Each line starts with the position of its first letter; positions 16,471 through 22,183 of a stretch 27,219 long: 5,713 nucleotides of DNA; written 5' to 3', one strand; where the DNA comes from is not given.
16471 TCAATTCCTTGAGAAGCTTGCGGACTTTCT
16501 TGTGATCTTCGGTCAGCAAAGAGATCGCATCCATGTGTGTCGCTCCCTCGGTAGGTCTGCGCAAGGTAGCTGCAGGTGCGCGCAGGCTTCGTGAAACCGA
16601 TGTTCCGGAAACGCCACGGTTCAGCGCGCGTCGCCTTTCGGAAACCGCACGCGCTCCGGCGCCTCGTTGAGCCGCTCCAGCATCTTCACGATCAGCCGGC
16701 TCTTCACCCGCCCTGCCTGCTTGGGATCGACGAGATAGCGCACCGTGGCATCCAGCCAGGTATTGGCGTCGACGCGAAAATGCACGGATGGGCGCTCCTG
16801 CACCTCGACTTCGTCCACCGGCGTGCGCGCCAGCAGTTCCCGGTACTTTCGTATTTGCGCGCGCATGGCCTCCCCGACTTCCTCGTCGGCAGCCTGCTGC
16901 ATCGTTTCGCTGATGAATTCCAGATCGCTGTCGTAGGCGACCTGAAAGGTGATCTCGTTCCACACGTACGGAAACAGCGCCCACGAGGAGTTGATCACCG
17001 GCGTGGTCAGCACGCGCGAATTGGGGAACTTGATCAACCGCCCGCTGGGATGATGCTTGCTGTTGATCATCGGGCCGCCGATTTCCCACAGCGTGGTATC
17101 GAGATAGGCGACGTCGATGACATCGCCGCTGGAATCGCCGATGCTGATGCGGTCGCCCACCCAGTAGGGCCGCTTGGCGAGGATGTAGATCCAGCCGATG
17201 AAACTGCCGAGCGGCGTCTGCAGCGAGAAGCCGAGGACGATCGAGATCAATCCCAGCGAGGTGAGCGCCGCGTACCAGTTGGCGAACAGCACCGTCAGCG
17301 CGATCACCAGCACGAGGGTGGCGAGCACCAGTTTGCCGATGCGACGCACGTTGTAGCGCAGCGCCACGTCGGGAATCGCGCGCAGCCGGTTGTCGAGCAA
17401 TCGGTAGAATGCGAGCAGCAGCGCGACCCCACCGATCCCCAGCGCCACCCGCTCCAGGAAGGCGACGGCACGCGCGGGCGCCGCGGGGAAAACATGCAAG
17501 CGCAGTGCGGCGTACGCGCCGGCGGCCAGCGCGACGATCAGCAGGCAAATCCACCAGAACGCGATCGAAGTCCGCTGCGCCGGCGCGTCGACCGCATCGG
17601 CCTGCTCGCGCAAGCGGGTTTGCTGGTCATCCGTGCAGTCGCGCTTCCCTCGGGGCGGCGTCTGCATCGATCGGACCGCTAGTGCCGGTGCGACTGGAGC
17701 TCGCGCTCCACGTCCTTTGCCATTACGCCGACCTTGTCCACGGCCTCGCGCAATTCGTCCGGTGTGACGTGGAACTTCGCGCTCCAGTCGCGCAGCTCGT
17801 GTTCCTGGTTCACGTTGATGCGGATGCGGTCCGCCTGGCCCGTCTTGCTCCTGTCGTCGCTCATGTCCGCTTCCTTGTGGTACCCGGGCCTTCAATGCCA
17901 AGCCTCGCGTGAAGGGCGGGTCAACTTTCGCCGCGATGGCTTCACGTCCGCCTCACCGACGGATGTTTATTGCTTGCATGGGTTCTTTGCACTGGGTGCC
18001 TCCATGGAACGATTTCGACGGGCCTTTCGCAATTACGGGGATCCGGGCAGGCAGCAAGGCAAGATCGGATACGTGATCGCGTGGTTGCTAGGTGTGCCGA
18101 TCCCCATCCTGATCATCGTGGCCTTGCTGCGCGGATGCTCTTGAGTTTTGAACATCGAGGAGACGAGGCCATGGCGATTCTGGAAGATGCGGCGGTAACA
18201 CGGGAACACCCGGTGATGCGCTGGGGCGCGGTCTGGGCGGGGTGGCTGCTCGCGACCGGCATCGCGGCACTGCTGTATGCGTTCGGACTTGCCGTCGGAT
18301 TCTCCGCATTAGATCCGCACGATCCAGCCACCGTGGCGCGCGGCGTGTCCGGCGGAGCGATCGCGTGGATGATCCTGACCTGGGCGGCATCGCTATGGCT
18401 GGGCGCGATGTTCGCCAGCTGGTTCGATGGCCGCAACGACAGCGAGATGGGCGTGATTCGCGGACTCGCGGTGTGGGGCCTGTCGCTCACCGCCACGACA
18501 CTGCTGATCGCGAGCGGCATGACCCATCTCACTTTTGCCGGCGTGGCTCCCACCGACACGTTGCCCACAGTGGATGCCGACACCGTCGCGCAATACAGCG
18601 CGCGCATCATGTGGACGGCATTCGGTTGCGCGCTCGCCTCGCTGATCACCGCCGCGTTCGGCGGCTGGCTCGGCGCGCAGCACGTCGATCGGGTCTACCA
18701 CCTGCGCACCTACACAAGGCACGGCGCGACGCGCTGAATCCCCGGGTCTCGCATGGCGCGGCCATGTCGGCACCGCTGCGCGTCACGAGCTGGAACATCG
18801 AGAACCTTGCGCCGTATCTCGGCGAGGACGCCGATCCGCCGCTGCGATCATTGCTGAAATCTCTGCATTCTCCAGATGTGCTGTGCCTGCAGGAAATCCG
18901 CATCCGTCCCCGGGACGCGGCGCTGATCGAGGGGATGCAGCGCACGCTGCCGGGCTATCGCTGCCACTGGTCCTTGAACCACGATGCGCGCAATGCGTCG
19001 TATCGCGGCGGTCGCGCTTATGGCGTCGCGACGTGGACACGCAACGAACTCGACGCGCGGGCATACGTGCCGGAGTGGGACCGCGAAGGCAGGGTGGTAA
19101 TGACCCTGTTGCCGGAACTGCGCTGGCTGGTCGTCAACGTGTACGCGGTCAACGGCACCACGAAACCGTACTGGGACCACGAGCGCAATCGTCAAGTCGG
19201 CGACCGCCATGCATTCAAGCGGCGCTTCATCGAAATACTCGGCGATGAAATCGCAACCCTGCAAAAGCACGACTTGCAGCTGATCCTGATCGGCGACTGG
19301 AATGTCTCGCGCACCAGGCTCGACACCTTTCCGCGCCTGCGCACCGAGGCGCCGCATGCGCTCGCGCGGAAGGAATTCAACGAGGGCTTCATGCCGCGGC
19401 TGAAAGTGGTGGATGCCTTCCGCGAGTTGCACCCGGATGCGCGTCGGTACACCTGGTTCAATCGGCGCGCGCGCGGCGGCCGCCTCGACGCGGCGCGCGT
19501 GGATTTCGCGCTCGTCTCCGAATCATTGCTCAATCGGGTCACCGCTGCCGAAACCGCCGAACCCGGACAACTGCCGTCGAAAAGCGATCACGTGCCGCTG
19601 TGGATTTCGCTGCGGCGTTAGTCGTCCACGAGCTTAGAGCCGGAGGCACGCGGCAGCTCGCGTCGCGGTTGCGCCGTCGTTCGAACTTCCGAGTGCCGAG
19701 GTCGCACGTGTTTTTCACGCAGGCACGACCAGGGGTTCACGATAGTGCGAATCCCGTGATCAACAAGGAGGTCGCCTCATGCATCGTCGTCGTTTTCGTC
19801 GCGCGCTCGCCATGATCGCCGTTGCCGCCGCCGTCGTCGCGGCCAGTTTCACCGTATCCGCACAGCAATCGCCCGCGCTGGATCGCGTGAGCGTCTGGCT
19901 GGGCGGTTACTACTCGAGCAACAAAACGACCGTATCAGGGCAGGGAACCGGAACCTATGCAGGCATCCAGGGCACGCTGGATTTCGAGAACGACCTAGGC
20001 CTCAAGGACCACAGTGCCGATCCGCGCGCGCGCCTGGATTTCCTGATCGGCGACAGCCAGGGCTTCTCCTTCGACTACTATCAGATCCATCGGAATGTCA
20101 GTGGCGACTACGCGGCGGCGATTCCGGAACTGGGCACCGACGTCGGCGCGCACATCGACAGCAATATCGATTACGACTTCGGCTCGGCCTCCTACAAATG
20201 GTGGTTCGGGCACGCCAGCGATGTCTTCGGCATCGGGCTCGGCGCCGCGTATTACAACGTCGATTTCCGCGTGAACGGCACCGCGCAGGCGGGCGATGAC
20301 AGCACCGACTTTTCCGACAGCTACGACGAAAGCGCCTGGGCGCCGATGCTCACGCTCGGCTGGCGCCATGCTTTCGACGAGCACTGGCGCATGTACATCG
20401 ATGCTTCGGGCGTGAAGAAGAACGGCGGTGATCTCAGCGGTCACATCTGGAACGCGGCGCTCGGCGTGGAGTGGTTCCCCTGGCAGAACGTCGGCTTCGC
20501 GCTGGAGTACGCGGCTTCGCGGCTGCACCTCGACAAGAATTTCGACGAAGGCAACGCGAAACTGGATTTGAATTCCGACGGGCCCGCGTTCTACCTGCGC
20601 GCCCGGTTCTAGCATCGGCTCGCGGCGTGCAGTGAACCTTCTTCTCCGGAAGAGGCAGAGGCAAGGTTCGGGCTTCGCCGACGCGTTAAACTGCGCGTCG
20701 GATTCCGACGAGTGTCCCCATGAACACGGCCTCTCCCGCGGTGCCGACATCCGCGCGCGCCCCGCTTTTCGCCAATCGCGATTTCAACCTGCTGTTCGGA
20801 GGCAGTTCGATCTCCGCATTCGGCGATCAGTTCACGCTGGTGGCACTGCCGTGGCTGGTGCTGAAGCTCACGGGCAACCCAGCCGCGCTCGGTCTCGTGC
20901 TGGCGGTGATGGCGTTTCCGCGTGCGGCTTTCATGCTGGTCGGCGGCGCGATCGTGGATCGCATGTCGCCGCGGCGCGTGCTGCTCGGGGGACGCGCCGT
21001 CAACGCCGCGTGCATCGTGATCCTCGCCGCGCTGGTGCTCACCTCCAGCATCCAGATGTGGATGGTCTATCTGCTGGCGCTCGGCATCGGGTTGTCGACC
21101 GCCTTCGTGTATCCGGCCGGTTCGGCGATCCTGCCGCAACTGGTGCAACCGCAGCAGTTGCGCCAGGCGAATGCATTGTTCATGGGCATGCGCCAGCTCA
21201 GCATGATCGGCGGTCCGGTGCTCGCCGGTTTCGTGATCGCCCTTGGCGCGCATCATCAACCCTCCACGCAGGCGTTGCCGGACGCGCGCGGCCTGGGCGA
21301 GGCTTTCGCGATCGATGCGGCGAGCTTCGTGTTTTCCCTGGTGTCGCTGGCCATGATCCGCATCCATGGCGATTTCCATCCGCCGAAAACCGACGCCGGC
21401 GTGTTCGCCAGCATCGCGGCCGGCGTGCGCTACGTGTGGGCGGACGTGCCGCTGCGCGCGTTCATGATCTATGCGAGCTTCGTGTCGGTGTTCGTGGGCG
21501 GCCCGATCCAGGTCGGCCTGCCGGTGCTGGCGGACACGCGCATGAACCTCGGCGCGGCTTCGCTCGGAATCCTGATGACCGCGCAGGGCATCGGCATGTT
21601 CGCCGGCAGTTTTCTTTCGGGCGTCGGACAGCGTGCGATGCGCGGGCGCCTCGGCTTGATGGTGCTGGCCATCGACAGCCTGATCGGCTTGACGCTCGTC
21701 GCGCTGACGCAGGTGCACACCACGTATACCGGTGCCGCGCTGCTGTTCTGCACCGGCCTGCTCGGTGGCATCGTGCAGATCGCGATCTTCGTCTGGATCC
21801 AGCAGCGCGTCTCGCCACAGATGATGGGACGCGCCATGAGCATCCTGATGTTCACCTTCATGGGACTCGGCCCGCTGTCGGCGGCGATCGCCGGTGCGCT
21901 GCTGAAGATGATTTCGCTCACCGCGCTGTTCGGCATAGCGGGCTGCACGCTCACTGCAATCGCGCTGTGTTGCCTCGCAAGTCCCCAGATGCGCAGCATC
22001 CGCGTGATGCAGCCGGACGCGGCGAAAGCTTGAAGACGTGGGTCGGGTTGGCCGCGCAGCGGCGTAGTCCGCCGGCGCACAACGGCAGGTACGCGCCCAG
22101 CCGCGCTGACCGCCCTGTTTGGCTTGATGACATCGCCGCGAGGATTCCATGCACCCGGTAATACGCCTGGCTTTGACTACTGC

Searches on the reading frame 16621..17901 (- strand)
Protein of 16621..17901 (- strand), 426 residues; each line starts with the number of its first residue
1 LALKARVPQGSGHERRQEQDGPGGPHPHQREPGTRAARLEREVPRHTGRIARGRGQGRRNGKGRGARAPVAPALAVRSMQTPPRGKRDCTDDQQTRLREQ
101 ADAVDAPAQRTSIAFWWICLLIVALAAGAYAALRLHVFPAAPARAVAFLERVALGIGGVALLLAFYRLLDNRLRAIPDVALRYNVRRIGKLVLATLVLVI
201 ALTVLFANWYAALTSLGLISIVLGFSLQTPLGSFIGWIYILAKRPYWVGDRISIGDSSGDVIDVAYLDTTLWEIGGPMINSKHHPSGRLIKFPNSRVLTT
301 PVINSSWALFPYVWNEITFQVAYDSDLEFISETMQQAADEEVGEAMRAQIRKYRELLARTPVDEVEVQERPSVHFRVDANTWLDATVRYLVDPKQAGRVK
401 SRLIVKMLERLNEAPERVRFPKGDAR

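Call 31: search_protein_families(library=pfam, proteins=[window:16621-17901:-], max_evalue=0.00001)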
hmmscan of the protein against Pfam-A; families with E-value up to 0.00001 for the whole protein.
window:16621-17901:- (426 aa): 1 family
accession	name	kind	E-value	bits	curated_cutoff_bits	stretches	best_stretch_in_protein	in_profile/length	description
PF00924.24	MS_channel_2nd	-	1.9e-09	38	20.2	1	231-306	3-67/68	Mechanosensitive ion channel, beta-domain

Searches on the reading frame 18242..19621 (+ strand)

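Call 31: search_protein_families(library=pfam, proteins=[window:18242-19621:+], max_evalue=0.00001)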
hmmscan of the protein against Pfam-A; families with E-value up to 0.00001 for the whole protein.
window:18242-19621:+ (459 aa): 1 family
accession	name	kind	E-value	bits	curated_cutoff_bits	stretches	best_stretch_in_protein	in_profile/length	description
PF03372.29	Exo_endo_phos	-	2.7e-16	60.4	24.5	1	183-450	2-225/225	Endonuclease/Exonuclease/phosphatase family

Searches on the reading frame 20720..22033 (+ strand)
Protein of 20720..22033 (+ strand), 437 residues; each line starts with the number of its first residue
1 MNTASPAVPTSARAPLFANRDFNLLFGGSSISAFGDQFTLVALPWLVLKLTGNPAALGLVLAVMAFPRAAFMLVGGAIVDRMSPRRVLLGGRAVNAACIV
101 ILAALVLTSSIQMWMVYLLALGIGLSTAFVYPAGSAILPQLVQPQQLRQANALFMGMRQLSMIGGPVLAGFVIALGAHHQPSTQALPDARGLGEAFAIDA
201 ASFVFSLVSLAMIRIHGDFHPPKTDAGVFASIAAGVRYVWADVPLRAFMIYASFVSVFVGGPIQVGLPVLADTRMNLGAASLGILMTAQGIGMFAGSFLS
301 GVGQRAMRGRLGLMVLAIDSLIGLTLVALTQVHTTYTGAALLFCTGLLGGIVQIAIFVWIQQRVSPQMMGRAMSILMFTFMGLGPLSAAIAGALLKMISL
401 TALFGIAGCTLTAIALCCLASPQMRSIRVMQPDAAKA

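Call 31: search_protein_families(library=pfam, proteins=[window:20720-22033:+], max_evalue=0.00001)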
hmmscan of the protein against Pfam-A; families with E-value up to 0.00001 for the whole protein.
window:20720-22033:+ (437 aa): 2 families
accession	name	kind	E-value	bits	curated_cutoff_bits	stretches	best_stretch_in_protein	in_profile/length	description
PF07690.21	MFS_1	-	4.2e-29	102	33.4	1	25-386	1-344/347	Major Facilitator Superfamily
PF05977.19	MFS_3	-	1.8e-22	79.9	27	1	11-420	2-392/524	Transmembrane secretion effector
